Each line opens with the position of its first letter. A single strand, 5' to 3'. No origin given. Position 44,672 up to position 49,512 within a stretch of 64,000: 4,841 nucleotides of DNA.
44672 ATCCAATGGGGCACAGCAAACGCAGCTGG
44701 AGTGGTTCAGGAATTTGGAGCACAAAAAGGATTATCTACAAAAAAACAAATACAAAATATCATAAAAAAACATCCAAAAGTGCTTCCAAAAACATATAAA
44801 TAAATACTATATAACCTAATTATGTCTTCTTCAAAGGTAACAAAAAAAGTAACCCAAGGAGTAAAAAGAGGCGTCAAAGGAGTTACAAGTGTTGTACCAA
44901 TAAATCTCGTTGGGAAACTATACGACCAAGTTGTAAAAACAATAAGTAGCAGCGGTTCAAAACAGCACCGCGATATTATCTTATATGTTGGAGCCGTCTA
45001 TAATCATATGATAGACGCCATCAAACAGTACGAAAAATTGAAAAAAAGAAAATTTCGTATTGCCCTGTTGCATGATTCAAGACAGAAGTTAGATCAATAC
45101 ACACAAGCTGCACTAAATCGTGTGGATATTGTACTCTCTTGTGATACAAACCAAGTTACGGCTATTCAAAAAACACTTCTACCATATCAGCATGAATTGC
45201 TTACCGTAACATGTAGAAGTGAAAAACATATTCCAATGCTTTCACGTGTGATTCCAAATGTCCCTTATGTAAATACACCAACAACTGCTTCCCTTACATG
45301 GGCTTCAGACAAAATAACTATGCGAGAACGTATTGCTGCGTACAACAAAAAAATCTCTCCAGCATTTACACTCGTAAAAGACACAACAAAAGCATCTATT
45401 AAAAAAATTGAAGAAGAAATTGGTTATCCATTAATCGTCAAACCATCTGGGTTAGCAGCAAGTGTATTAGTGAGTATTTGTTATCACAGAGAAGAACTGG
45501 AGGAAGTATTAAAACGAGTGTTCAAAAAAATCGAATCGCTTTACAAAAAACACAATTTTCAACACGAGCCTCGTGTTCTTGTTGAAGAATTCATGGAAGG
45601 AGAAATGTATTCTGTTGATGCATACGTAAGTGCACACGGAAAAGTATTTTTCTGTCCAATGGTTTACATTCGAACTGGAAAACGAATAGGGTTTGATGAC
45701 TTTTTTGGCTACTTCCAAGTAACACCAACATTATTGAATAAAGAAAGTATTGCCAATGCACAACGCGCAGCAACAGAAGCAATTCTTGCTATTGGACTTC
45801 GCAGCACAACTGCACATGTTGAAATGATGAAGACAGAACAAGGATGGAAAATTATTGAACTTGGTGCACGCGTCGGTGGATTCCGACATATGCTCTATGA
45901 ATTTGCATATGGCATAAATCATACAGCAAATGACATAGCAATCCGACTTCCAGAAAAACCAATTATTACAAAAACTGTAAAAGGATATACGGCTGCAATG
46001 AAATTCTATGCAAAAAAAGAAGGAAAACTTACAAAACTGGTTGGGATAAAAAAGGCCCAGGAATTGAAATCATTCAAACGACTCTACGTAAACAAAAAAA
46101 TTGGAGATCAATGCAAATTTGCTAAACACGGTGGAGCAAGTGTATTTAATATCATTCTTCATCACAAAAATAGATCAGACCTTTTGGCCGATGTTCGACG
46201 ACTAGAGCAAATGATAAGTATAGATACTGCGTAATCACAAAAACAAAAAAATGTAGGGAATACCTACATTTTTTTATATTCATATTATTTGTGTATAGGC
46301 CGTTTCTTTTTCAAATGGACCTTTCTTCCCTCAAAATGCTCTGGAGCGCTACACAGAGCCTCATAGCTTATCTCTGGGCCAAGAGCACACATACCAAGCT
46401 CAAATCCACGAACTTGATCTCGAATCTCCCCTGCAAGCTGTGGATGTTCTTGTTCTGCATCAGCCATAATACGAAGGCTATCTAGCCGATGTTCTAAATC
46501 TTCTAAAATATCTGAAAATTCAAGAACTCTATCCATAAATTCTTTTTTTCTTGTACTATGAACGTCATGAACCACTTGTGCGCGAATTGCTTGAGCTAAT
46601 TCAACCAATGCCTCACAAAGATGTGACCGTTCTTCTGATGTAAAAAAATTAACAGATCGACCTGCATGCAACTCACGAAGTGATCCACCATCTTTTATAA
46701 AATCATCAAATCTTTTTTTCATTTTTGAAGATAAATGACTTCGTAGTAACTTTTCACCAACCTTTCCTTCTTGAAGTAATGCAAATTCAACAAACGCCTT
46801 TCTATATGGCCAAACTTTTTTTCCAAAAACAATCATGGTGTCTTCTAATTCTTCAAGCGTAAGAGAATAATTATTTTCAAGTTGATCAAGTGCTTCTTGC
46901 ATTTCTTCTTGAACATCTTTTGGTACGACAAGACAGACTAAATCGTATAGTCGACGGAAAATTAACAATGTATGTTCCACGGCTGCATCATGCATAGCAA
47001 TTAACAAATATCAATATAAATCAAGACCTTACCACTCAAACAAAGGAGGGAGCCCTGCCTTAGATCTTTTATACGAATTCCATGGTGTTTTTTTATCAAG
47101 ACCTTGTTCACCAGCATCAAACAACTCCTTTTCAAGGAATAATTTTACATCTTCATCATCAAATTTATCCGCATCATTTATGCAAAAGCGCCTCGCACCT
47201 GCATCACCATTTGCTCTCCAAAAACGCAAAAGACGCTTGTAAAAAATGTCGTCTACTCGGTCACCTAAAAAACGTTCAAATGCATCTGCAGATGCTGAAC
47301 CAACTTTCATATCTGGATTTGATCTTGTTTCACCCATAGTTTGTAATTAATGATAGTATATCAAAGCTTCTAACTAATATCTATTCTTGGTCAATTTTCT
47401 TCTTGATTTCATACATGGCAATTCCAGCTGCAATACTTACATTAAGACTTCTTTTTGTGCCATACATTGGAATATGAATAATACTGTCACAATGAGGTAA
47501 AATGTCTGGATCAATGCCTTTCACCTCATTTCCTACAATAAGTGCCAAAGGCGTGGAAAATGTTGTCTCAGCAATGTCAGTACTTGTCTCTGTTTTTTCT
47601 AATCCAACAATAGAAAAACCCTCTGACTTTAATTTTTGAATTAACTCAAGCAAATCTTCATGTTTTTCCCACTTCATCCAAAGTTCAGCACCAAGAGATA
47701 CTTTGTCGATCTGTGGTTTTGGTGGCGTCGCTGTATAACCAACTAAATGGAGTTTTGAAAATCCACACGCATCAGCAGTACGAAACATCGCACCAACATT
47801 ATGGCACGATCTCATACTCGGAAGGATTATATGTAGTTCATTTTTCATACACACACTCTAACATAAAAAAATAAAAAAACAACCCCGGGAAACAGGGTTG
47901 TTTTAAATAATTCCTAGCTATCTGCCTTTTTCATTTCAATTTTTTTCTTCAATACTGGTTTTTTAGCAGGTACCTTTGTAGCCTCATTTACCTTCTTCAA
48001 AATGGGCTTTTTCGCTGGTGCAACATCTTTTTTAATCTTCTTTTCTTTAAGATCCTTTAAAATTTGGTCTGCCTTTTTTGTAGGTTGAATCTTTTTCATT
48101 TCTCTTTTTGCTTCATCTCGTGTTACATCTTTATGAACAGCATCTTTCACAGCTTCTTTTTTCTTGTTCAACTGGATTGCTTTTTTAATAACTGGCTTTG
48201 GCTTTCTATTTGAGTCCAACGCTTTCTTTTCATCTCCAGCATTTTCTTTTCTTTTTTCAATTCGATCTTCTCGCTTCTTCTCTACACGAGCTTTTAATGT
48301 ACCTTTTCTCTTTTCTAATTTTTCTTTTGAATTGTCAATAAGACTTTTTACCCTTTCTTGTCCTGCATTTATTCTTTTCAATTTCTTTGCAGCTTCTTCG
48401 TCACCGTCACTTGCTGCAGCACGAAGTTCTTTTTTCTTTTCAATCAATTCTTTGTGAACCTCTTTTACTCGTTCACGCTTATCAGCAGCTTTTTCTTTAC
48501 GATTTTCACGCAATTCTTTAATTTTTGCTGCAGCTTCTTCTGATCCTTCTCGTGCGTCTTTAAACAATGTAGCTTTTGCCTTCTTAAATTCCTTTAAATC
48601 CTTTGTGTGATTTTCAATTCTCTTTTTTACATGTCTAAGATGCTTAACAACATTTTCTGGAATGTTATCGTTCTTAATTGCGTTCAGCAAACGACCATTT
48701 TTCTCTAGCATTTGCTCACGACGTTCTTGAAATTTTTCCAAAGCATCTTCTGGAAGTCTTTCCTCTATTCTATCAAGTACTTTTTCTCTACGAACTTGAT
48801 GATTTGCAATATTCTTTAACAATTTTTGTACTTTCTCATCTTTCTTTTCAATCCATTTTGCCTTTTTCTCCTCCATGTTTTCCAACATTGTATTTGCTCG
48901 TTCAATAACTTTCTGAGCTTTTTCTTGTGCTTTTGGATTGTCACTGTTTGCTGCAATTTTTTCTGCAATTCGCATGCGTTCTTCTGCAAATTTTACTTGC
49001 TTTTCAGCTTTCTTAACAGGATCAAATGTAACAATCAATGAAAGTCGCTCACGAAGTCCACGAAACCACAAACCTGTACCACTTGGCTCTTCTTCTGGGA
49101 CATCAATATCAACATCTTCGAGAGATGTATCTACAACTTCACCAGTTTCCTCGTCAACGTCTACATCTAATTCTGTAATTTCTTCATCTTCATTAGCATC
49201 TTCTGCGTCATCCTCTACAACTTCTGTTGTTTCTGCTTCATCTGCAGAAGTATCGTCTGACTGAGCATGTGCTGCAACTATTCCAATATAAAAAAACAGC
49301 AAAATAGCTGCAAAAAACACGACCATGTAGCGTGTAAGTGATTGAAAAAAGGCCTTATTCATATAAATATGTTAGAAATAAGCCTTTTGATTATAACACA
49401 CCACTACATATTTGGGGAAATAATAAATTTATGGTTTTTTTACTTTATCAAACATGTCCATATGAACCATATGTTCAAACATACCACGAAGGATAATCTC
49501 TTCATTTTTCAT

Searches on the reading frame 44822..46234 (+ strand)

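Call 80: search_protein_families(library=pfam, proteins=[window:44822-46234:+], max_evalue=0.001)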
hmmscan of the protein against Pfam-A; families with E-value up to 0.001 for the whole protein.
window:44822-46234:+ (470 aa): 6 families
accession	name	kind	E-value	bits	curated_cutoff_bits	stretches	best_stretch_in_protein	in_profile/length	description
PF13535.11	ATP-grasp_4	-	1.1e-20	74.4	27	1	200-354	1-156/160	ATP-grasp domain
PF07478.18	Dala_Dala_lig_C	-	9.2e-09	35.5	24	1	188-327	23-152/204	D-ala D-ala ligase C-terminus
PF01071.24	GARS_A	-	3.7e-07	30.6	27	1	164-272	3-103/194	Phosphoribosylglycinamide synthetase, ATP-grasp (A) domain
PF02786.22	CPSase_L_D2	-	1.9e-06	28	19.8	1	163-260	1-91/211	Carbamoyl-phosphate synthase L chain, ATP binding domain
PF18603.7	LAL_C2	-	3.4e-06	27.7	29.4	1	395-469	3-77/78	L-amino acid ligase C-terminal domain 2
PF02655.19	ATP-grasp_3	-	5.2e-05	23.8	23.2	1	162-353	2-159/160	ATP-grasp domain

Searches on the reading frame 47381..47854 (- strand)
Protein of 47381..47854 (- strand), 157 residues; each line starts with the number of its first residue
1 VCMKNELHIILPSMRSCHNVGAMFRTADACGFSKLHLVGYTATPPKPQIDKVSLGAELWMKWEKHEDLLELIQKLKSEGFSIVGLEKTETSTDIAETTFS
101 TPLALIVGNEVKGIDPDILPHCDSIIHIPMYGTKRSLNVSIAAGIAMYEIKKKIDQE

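Call 90: search_protein_families(library=pfam, proteins=[window:47381-47854:-], max_evalue=0.0001)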
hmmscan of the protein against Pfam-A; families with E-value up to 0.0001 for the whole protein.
window:47381-47854:- (157 aa): 1 family
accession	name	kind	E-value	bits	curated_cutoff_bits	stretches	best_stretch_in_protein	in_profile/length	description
PF00588.24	SpoU_methylase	-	2e-39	135.3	29.7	1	7-148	2-142/142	SpoU rRNA Methylase family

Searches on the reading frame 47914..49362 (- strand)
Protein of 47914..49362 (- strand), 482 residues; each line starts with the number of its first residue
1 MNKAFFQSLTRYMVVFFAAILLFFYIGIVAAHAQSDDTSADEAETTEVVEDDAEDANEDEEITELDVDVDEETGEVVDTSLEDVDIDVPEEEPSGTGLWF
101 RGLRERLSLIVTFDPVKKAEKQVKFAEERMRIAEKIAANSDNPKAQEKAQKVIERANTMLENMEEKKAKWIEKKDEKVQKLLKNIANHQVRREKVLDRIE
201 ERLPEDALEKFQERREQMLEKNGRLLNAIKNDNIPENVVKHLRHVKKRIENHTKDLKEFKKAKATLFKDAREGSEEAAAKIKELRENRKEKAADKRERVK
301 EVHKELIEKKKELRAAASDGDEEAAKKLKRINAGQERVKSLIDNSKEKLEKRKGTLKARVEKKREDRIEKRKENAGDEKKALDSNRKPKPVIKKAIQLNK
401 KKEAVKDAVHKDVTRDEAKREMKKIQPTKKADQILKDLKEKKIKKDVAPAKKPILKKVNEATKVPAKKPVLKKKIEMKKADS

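Call 80: search_protein_families(library=pfam, proteins=[window:47914-49362:-], max_evalue=0.001)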
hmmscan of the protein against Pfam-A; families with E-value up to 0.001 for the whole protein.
window:47914-49362:- (482 aa): 1 family
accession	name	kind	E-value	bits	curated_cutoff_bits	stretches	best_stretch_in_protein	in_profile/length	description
PF18915.5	DUF5667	-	2.7e-08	34.6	27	1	104-205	15-98/99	Domain of unknown function (DUF5667)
